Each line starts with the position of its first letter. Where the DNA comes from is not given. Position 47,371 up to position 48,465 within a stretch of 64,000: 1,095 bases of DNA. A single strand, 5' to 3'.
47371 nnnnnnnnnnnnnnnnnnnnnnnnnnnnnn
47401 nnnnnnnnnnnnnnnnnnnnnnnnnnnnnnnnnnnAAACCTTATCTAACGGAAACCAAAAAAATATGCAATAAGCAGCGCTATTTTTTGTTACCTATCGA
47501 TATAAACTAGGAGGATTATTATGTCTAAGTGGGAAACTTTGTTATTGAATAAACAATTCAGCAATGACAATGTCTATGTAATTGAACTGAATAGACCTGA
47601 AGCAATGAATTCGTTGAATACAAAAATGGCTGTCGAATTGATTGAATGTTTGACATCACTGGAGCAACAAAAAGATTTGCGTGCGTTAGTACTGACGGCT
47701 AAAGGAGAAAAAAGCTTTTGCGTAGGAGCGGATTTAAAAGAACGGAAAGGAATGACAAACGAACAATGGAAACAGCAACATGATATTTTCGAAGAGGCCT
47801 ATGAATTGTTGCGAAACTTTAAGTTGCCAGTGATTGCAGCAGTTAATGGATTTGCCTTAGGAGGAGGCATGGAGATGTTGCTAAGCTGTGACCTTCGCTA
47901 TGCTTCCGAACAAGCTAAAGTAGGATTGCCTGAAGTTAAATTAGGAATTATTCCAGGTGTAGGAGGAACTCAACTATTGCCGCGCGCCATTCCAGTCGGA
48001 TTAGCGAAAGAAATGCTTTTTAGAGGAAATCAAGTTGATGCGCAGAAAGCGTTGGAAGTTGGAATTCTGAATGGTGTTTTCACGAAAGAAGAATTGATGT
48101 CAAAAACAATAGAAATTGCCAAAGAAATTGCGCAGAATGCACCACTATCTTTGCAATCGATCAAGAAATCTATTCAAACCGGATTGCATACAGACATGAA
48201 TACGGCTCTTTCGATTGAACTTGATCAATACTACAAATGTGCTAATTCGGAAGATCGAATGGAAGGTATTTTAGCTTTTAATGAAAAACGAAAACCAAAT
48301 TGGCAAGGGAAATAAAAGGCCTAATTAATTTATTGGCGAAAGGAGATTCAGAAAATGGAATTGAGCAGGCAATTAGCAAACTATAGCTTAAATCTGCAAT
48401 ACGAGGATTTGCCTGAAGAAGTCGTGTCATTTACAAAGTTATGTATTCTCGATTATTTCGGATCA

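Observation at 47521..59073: Mammalian-style enzyme trio: a crotonase may replace the missing MaoC-type itaconyl-CoA hydratase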

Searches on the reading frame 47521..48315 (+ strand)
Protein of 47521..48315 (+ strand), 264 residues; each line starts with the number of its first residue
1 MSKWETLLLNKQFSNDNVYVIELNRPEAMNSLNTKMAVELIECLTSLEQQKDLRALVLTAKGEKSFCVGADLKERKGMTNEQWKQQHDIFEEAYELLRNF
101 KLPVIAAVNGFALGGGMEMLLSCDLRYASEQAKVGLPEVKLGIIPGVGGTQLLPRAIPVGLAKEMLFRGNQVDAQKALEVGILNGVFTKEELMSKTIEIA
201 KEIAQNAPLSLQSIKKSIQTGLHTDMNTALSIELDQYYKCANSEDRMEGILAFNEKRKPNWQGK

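Call 3: search_protein_families(library=pfam, proteins=[window:47521-48315:+])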
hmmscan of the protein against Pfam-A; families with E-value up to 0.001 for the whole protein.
window:47521-48315:+ (264 aa): 2 families
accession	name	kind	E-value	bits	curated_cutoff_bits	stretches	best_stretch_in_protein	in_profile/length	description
PF00378.25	ECH_1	-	2.7e-72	243.6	27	1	15-263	3-250/251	Enoyl-CoA hydratase/isomerase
PF16113.10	ECH_2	-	2.2e-43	149.5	27.2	2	19-192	2-177/335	Enoyl-CoA hydratase/isomerase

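Call 5: search_protein_families(library=ncbifam, proteins=[window:47521-48315:+], max_evalue=0.00001)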
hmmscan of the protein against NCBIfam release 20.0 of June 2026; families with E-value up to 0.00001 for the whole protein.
window:47521-48315:+ (264 aa): 73 families (the best 25 are shown)
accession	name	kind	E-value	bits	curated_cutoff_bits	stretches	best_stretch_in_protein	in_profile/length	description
NF005802.0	PRK07657.1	equivalog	6.6e-82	274.9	363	1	12-264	8-260/260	enoyl-CoA hydratase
NF004475.0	PRK05809.1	subfamily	5.7e-75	252.2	394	1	15-263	11-259/260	short-chain-enoyl-CoA hydratase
NF051848.1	EnCoAHydtEchA19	equivalog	1.6e-66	224.5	400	1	16-264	8-258/258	enoyl-CoA hydratase EchA19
NF007239.0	PRK09674.1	equivalog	2.7e-64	217.1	371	1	14-264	10-257/257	2,3-dehydroadipyl-CoA hydratase PaaF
NF006566.0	PRK09076.1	subfamily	1.7e-62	211.4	286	1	14-262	11-258/260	enoyl-CoA hydratase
NF006007.0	PRK08138.1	subfamily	1.2e-61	208.4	355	1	8-264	8-261/261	enoyl-CoA hydratase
NF042430.2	EnCoAhydt_DpgD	equivalog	4e-61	206.7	400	1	15-263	4-257/258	enoyl-CoA-hydratase DpgD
NF005803.0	PRK07658.1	equivalog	7.1e-60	202.6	313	1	14-264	8-257/257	enoyl-CoA hydratase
NF006100.0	PRK08252.1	subfamily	3.5e-58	197.2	282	1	14-264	9-254/254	crotonase/enoyl-CoA hydratase family protein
NF004517.0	PRK05862.1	equivalog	8.9e-57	192.5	396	1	14-262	10-255/257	enoyl-CoA hydratase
NF005073.0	PRK06495.1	subfamily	9.7e-56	188.9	296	1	15-263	11-256/257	enoyl-CoA hydratase/isomerase family protein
NF004781.0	PRK06127.1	subfamily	1.7e-54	185.3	291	1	14-264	17-269/269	enoyl-CoA hydratase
NF004634.0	PRK05980.1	equivalog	1.9e-54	184.8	375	1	15-263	10-262/263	crotonase/enoyl-CoA hydratase family protein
NF004840.0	PRK06190.1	equivalog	1.6e-53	182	253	1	14-243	10-238/260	enoyl-CoA hydratase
NF006699.0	PRK09245.1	subfamily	1.2e-52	178.8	354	1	15-263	10-265/266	crotonase/enoyl-CoA hydratase family protein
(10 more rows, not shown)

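Call 18: search_solved_structures(query=window:47521-48315:+, max_evalue=1e-30)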
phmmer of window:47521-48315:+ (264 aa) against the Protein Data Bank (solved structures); distinct sequences matched with E-value up to 1e-30: 52.
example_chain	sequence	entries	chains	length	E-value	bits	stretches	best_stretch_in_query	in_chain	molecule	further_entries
3kqf_A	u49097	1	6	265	2e-64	220.7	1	12-263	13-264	Enoyl-CoA hydratase/isomerase family protein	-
5z7r_A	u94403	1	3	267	1.6e-58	201.4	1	16-258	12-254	Short-chain-enoyl-CoA hydratase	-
5zai_A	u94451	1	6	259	1.2e-53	185.5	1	15-264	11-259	3-hydroxypropionyl-coenzyme A dehydratase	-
5jbw_A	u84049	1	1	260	5.9e-53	183.1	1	27-264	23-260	3-hydroxybutyryl-CoA dehydratase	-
5jbx_A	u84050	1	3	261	6e-53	183.1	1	27-264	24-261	3-hydroxybutyryl-CoA dehydratase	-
1dub_A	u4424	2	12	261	1e-52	182.4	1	5-262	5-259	2-ENOYL-COA HYDRATASE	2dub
1mj3_A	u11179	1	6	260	1.1e-52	182.3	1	5-262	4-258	ENOYL-COA HYDRATASE, MITOCHONDRIAL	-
9rgq_A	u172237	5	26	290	1.5e-52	181.8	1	5-262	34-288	Enoyl-CoA hydratase, mitochondrial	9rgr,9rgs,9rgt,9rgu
1ey3_A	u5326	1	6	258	1.5e-52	181.8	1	7-262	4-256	ENOYL-COA HYDRATASE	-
7eum_C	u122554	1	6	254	4.3e-52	180.3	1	14-258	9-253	Enoyl-CoA hydratase/isomerase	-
28bq_A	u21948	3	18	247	4.5e-51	177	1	14-253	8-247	Enoyl-CoA hydratase/isomerase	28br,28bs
2pbp_A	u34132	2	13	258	9.8e-51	175.9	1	18-264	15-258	Enoyl-CoA hydratase subunit I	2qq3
9ula_A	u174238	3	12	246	2.3e-50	174.7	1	14-249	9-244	Enoyl-CoA hydratase/isomerase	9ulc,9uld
1hzd_A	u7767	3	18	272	2.4e-50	174.6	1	12-263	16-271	AU-BINDING PROTEIN/ENOYL-COA HYDRATASE | Methylglutaconyl-CoA hydratase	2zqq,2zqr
8zru_A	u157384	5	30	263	4e-50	173.9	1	4-262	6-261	Enoyl-CoA hydratase, mitochondrial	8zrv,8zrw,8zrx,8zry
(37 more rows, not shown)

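Call 50: find_homologous_proteins(query=window:47521-48315:+, max_evalue=1e-40)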
Query window:47521-48315:+ (264 aa): 7272 proteins with E <= 1e-40 among 8000 candidates; the best 120 are listed.
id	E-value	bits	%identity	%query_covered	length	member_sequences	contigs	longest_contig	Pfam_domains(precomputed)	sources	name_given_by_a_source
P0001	6.2e-169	578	100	100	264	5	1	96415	PF00378.26,PF16113.11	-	-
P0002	1.0e-152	525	89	100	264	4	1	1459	PF00378.26,PF16113.11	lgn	-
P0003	6.5e-152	522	89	100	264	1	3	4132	PF00378.26,PF16113.11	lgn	-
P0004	1.3e-151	521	88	100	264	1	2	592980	PF00378.26,PF16113.11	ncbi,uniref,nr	ncbi:enoyl-CoA hydratase/isomerase family protein [Planococcus soli]|uniref:enoyl-CoA hydratase/isom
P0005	2.5e-150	517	87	100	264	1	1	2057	PF00378.26,PF16113.11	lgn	-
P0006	2.7e-150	517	86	100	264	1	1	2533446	PF00378.26,PF16113.11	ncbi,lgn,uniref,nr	ncbi:enoyl-CoA hydratase [Planococcus sp. CPCC 101016]|uniref:enoyl-CoA hydratase/isomerase family p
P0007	3.6e-150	516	86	100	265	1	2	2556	PF00378.26,PF16113.11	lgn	-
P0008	5.1e-150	516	86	100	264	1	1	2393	PF00378.26,PF16113.11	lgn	-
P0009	2.8e-149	513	87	100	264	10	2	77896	PF00378.26,PF16113.11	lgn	-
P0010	5.8e-148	509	85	100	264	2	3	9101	PF00378.26,PF16113.11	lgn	-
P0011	1.1e-147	508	86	100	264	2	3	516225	PF00378.26,PF16113.11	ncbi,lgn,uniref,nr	ncbi:enoyl-CoA hydratase/isomerase family protein [uncultured Planococcus sp.]|uniref:enoyl-CoA hydr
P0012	4.0e-141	487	82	100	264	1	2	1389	PF00378.26,PF16113.11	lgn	-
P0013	1.3e-140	485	79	100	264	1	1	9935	PF00378.26,PF16113.11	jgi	jgi:enoyl-CoA hydratase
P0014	4.0e-140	483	79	100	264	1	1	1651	PF00378.26,PF16113.11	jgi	jgi:enoyl-CoA hydratase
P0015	8.9e-140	482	80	100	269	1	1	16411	PF00378.26,PF16113.11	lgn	-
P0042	1.8e-129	449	74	100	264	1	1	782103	PF00378.26,PF16113.11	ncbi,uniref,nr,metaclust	ncbi:enoyl-CoA hydratase-related protein [Jeotgalibacillus soli]|uniref:Enoyl-CoA hydratase n=1 Tax=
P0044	3.1e-126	438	72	100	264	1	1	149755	PF00378.26,PF16113.11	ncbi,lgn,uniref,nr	ncbi:enoyl-CoA hydratase/isomerase family protein [Halalkalibacter nanhaiisediminis]|uniref:Enoyl-Co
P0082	2.7e-113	396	66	100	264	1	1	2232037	PF00378.26,PF16113.11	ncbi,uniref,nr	ncbi:enoyl-CoA hydratase-related protein [Robertmurraya kyonggiensis]|uniref:Enoyl-CoA hydratase n=1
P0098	1.9e-109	383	62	100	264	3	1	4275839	PF00378.26,PF16113.11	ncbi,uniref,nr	ncbi:enoyl-CoA hydratase/isomerase family protein [Oceanobacillus senegalensis]|uniref:enoyl-CoA hyd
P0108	2.8e-106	373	62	100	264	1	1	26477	PF00378.26,PF16113.11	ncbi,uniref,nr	ncbi:enoyl-CoA hydratase [Pueribacillus theae]|uniref:Enoyl-CoA hydratase n=1 Tax=Pueribacillus thea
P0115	1.7e-102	360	58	100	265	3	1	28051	PF00378.26,PF16113.11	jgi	jgi:enoyl-CoA hydratase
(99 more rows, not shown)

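Call 51: find_encoding_contigs(protein=P0042, flank=10000, max_places=1)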
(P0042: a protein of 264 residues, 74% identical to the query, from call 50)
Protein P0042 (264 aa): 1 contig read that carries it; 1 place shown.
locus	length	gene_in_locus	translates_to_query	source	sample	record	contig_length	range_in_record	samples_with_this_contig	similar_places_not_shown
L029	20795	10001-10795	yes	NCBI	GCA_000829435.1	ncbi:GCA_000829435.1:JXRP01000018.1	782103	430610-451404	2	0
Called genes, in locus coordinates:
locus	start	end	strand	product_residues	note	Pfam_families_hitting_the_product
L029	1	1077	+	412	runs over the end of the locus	PF07690:MFS_1, PF13347:MFS_2, PF07690:MFS_1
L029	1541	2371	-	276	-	PF03328:HpcH_HpaI, PF15617:C-C_Bond_Lyase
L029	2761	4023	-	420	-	PF03600:CitMHS (weak), PF06808:DctM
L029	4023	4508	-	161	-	PF04290:DctQ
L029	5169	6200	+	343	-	PF03480:DctP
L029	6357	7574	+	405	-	PF02515:CoA_transf_3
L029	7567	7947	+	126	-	PF02627:CMD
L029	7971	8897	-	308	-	PF03547:Mem_trans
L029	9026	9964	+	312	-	PF00682:HMGL-like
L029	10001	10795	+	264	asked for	PF00378:ECH_1, PF16113:ECH_2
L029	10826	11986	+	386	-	PF02771:Acyl-CoA_dh_N, PF02770:Acyl-CoA_dh_M, PF00441:Acyl-CoA_dh_1, PF08028:Acyl-CoA_dh_2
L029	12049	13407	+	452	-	PF03972:MmgE_PrpD_N, PF19305:MmgE_PrpD_C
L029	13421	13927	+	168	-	PF03061:4HBT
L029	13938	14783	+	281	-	PF05681:Fumerase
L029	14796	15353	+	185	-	PF05683:Fumerase_C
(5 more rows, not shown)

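Call 52: find_encoding_contigs(protein=P0082, flank=10000, max_places=1)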
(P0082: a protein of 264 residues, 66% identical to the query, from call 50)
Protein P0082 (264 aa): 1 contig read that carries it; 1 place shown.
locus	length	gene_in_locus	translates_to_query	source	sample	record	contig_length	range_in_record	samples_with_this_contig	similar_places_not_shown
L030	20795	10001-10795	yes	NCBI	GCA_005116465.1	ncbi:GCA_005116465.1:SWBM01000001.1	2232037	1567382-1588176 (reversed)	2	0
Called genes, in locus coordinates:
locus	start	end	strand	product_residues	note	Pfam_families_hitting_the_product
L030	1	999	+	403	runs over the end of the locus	PF02515:CoA_transf_3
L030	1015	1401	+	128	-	PF02627:CMD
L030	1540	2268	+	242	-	PF03737:RraA-like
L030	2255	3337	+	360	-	PF02615:Ldh_2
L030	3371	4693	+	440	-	PF03972:MmgE_PrpD_N, PF19305:MmgE_PrpD_C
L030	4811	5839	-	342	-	PF03480:DctP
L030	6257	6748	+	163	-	PF04290:DctQ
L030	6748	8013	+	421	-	PF03600:CitMHS, PF06808:DctM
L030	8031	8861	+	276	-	PF03328:HpcH_HpaI, PF15617:C-C_Bond_Lyase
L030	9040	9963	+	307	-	PF00682:HMGL-like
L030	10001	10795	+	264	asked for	PF00378:ECH_1, PF16113:ECH_2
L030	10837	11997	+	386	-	PF02771:Acyl-CoA_dh_N, PF02770:Acyl-CoA_dh_M, PF00441:Acyl-CoA_dh_1, PF08028:Acyl-CoA_dh_2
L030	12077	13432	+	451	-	PF03972:MmgE_PrpD_N, PF19305:MmgE_PrpD_C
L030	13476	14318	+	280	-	PF05681:Fumerase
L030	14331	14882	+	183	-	PF05683:Fumerase_C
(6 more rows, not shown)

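Call 53: find_encoding_contigs(protein=P0098, flank=10000, max_places=1)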
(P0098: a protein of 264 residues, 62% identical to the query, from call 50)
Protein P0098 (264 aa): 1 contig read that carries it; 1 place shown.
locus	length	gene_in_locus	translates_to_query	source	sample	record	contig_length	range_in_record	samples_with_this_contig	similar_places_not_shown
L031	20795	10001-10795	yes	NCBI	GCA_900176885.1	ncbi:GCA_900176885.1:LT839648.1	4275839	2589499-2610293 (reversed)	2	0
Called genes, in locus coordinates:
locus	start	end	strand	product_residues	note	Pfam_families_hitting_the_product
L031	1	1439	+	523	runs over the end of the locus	PF02743:dCache_1 (faint), PF17203:sCache_3_2, PF14689:SPOB_a, PF02518:HATPase_c, PF14501:HATPase_c_5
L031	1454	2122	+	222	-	PF00072:Response_reg, PF08220:HTH_DeoR (faint), PF08279:HTH_11, PF20714:HTH_64 (weak)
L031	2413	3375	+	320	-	PF03480:DctP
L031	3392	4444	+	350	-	PF16868:NMT1_3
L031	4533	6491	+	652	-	PF06808:DctM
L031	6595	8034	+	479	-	PF00939:Na_sulph_symp, PF03600:CitMHS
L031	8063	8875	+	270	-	PF00753:Lactamase_B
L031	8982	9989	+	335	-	PF00682:HMGL-like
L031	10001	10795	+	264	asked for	PF00378:ECH_1, PF16113:ECH_2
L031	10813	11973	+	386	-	PF02771:Acyl-CoA_dh_N, PF02770:Acyl-CoA_dh_M, PF00441:Acyl-CoA_dh_1, PF08028:Acyl-CoA_dh_2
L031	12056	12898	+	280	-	PF05681:Fumerase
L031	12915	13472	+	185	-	PF05683:Fumerase_C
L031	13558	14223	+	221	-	PF00392:GntR, PF07729:FCD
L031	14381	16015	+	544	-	PF00939:Na_sulph_symp, PF03600:CitMHS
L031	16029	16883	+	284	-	PF03328:HpcH_HpaI, PF15617:C-C_Bond_Lyase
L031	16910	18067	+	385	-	PF02515:CoA_transf_3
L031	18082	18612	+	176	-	PF19315:MC_hydratase, PF01575:MaoC_dehydratas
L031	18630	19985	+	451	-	PF03972:MmgE_PrpD_N, PF19305:MmgE_PrpD_C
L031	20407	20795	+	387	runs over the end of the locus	PF02771:Acyl-CoA_dh_N, PF02770:Acyl-CoA_dh_M, PF00441:Acyl-CoA_dh_1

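Call 55: find_encoding_contigs(protein=P0108, flank=10000, max_places=1)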
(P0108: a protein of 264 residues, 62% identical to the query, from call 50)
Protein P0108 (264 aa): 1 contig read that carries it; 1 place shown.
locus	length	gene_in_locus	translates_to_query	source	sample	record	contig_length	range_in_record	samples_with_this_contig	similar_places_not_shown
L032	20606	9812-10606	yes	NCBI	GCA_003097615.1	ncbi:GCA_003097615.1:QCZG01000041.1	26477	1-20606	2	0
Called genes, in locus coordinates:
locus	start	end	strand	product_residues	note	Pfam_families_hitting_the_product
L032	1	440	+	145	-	?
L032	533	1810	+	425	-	PF02550:AcetylCoA_hydro, PF13336:AcetylCoA_hyd_C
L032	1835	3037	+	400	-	PF02515:CoA_transf_3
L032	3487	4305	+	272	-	PF00378:ECH_1, PF16113:ECH_2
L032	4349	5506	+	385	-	PF02771:Acyl-CoA_dh_N, PF02770:Acyl-CoA_dh_M, PF00441:Acyl-CoA_dh_1 (weak)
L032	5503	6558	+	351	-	PF02771:Acyl-CoA_dh_N, PF00441:Acyl-CoA_dh_1, PF08028:Acyl-CoA_dh_2 (weak)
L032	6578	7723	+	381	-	PF00108:Thiolase_N, PF02803:Thiolase_C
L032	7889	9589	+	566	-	PF02776:TPP_enzyme_N, PF00205:TPP_enzyme_M, PF02775:TPP_enzyme_C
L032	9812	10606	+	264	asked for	PF00378:ECH_1, PF16113:ECH_2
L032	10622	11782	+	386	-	PF02771:Acyl-CoA_dh_N, PF02770:Acyl-CoA_dh_M, PF00441:Acyl-CoA_dh_1, PF08028:Acyl-CoA_dh_2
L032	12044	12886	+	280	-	PF05681:Fumerase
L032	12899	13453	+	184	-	PF05683:Fumerase_C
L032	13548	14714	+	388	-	PF13378:MR_MLE_C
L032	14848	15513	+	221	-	PF00392:GntR, PF07729:FCD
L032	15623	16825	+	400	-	PF02515:CoA_transf_3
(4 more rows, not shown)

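Call 56: find_encoding_contigs(protein=P0115, flank=10000, max_places=1)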
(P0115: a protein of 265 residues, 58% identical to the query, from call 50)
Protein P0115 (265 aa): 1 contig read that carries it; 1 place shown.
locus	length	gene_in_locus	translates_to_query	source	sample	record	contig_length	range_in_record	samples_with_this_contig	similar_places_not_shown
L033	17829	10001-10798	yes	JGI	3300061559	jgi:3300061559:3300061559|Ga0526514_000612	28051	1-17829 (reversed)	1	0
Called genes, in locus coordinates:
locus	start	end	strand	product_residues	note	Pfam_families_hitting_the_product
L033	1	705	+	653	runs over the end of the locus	PF06506:PrpR_N, PF00158:Sigma54_activat, PF14532:Sigma54_activ_2, PF07724:AAA_2 (weak), PF07728:AAA_5 (weak), PF00004:AAA (weak), PF25601:AAA_lid_14, PF02954:HTH_8, +2 more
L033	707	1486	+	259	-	PF00378:ECH_1, PF16113:ECH_2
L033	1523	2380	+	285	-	PF01210:NAD_Gly3P_dh_N (weak), PF01262:AlaDh_PNT_C (faint), PF02737:3HCDH_N, PF03446:NAD_binding_2 (weak), PF00725:3HCDH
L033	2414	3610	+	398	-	PF00108:Thiolase_N, PF00109:ketoacyl-synt (weak), PF02803:Thiolase_C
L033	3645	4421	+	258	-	PF00378:ECH_1, PF16113:ECH_2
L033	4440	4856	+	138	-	PF14539:DUF4442, PF13622:4HBT_3 (weak), PF03061:4HBT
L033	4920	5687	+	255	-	PF01012:ETF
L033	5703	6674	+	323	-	PF01012:ETF, PF00766:ETF_alpha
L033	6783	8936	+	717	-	PF12838:Fer4_7 (faint), PF13187:Fer4_9 (faint), PF13534:Fer4_17 (faint), PF13183:Fer4_8, PF13237:Fer4_10 (faint), PF13484:Fer4_16 (faint), PF02754:CCG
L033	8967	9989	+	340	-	PF00682:HMGL-like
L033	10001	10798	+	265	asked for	PF00378:ECH_1, PF16113:ECH_2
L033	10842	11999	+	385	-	PF02771:Acyl-CoA_dh_N, PF02770:Acyl-CoA_dh_M, PF00441:Acyl-CoA_dh_1, PF08028:Acyl-CoA_dh_2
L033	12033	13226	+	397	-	PF02515:CoA_transf_3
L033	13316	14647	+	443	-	PF03972:MmgE_PrpD_N, PF19305:MmgE_PrpD_C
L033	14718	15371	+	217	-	PF00392:GntR, PF07729:FCD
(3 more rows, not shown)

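Call 57: find_encoding_contigs(protein=P0044, flank=10000, max_places=1)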
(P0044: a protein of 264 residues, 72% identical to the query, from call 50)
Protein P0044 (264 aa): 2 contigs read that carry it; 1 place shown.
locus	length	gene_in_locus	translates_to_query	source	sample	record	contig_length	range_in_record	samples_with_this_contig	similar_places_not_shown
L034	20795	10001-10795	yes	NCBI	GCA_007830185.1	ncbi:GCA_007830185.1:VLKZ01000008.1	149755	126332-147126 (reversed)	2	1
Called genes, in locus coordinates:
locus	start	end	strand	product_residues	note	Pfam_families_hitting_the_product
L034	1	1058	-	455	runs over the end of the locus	PF00158:Sigma54_activat, PF14532:Sigma54_activ_2, PF07724:AAA_2 (weak), PF00004:AAA (weak), PF07728:AAA_5, PF25601:AAA_lid_14, PF18024:HTH_50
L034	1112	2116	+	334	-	PF02826:2-Hacid_dh_C (weak), PF03446:NAD_binding_2, PF14833:NAD_binding_11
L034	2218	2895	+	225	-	PF00392:GntR, PF07729:FCD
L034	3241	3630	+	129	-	PF02627:CMD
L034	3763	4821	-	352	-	PF03480:DctP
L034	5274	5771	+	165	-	PF04290:DctQ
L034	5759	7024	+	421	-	PF03600:CitMHS, PF06808:DctM, PF03553:Na_H_antiporter (weak)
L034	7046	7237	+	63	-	PF03328:HpcH_HpaI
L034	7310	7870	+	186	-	PF03328:HpcH_HpaI, PF15617:C-C_Bond_Lyase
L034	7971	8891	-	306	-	PF03547:Mem_trans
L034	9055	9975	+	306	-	PF00682:HMGL-like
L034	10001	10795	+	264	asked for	PF00378:ECH_1, PF16113:ECH_2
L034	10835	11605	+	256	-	PF01012:ETF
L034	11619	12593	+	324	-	PF01012:ETF, PF00766:ETF_alpha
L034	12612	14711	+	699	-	PF12838:Fer4_7 (faint), PF13534:Fer4_17 (faint), PF13183:Fer4_8, PF13187:Fer4_9 (weak), PF13237:Fer4_10 (weak), PF13484:Fer4_16 (faint), PF02754:CCG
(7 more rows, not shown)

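Call 64: find_encoding_contigs(protein=L031:18630-19985:+, flank=10000, max_places=1)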
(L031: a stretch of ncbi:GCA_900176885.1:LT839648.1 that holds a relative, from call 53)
Protein L031:18630-19985:+ (451 aa): 1 contig read that carries it; 1 place shown.
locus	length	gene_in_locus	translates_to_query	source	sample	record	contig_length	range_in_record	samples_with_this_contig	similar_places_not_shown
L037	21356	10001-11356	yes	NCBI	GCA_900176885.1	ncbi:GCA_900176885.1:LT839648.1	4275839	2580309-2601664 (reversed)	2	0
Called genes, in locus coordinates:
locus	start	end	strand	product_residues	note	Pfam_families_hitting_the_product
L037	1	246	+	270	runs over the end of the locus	PF00753:Lactamase_B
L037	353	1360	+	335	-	PF00682:HMGL-like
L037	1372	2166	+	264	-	PF00378:ECH_1, PF16113:ECH_2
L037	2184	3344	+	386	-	PF02771:Acyl-CoA_dh_N, PF02770:Acyl-CoA_dh_M, PF00441:Acyl-CoA_dh_1, PF08028:Acyl-CoA_dh_2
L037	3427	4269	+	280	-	PF05681:Fumerase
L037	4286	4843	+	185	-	PF05683:Fumerase_C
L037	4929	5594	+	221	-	PF00392:GntR, PF07729:FCD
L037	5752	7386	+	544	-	PF00939:Na_sulph_symp, PF03600:CitMHS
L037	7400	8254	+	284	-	PF03328:HpcH_HpaI, PF15617:C-C_Bond_Lyase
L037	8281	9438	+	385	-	PF02515:CoA_transf_3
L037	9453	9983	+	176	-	PF19315:MC_hydratase, PF01575:MaoC_dehydratas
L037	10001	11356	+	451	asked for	PF03972:MmgE_PrpD_N, PF19305:MmgE_PrpD_C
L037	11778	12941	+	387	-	PF02771:Acyl-CoA_dh_N, PF02770:Acyl-CoA_dh_M, PF00441:Acyl-CoA_dh_1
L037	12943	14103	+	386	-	PF00441:Acyl-CoA_dh_1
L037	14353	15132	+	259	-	PF09339:HTH_IclR, PF01614:IclR_C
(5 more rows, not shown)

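Call 71: find_related_loci(query=A1, collection=genome_contigs, flank=10000)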
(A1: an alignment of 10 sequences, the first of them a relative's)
Query A1 (264 aa) in genome_contigs; peptide patterns used: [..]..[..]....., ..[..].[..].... (x = any residue, [..] = any of these).
600 stretches matched a pattern (row limit reached: there are more); 595 encode a relative of the query (tblastn E <= 1e-3); the best 80 are kept; 80 distinct loci.
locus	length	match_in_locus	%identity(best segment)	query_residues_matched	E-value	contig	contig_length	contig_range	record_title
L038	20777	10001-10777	48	3-264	5e-81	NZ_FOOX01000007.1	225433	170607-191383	Desulfotruncus arcticus DSM 17038, whole genome shotgun sequence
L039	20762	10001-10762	46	12-264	3e-77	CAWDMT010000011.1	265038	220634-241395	MAG: uncultured Alphaproteobacteria bacterium isolate MFD03066.bin.2.46 genome assembly, contig: contig_52151, whole gen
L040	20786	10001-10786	47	2-264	5e-77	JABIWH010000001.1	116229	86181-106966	MAG: Rhodospirillaceae bacterium isolate SI072_bin90 k141_3543787, whole genome shotgun sequence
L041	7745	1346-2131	47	2-264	5e-76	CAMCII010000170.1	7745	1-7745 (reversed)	MAG: Bordetella parapertussis isolate MiE-16apr19-156 genome assembly, contig: MiE-16apr19-C21720, whole genome shotgun 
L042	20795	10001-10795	47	1-263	1e-74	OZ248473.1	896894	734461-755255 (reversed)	Burkholderiaceae bacterium isolate GE-14 genome assembly, chromosome: GE-14-c2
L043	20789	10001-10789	46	1-264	1e-74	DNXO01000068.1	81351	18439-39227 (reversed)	MAG TPA_asm: Acetobacteraceae bacterium isolate UBA8620 contig_15190, whole genome shotgun sequence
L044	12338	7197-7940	48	17-263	2e-74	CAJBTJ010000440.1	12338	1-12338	MAG: uncultured beta proteobacterium isolate Loc090402-8-9m_bin-0657 genome assembly, contig: bin-0657:440/443, whole ge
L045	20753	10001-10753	46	15-264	8e-74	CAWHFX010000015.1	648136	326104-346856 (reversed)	MAG: uncultured beta proteobacterium isolate MFD00392.bin.2.59 genome assembly, contig: contig_47251, whole genome shotg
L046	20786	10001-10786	44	2-264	1e-73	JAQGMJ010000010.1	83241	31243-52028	MAG: Betaproteobacteria bacterium isolate RYN_558 scaffold_994938, whole genome shotgun sequence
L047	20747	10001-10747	46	17-264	4e-73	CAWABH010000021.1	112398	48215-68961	MAG: uncultured Alphaproteobacteria bacterium isolate MFD05841.bin.2.177 genome assembly, contig: contig_21361, whole ge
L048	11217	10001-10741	46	17-262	2e-72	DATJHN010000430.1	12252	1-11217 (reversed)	MAG TPA_asm: Bordetella sp. isolate SMAG_U15513 k141_11705643, whole genome shotgun sequence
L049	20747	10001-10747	47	17-264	3e-72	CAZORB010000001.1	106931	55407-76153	MAG TPA_asm: uncultured Bordetella sp. isolate SRP278252_co3_128 genome assembly, contig: NODE_155_length_106931_cov_7.5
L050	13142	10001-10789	45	1-264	3e-72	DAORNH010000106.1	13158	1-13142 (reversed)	MAG TPA_asm: Hyphomicrobiaceae bacterium isolate AMR_MDS_5452 NODE_3575_length_13158_cov_2.622606, whole genome shotgun 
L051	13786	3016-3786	46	5-264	1e-70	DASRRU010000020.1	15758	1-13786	MAG TPA_asm: Phenylobacterium sp. isolate SMAG_U5030 k141_5201, whole genome shotgun sequence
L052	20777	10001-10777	46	5-264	2e-70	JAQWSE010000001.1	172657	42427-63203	MAG: Paracoccaceae bacterium isolate cluster2_bin.51 k141_4747307, whole genome shotgun sequence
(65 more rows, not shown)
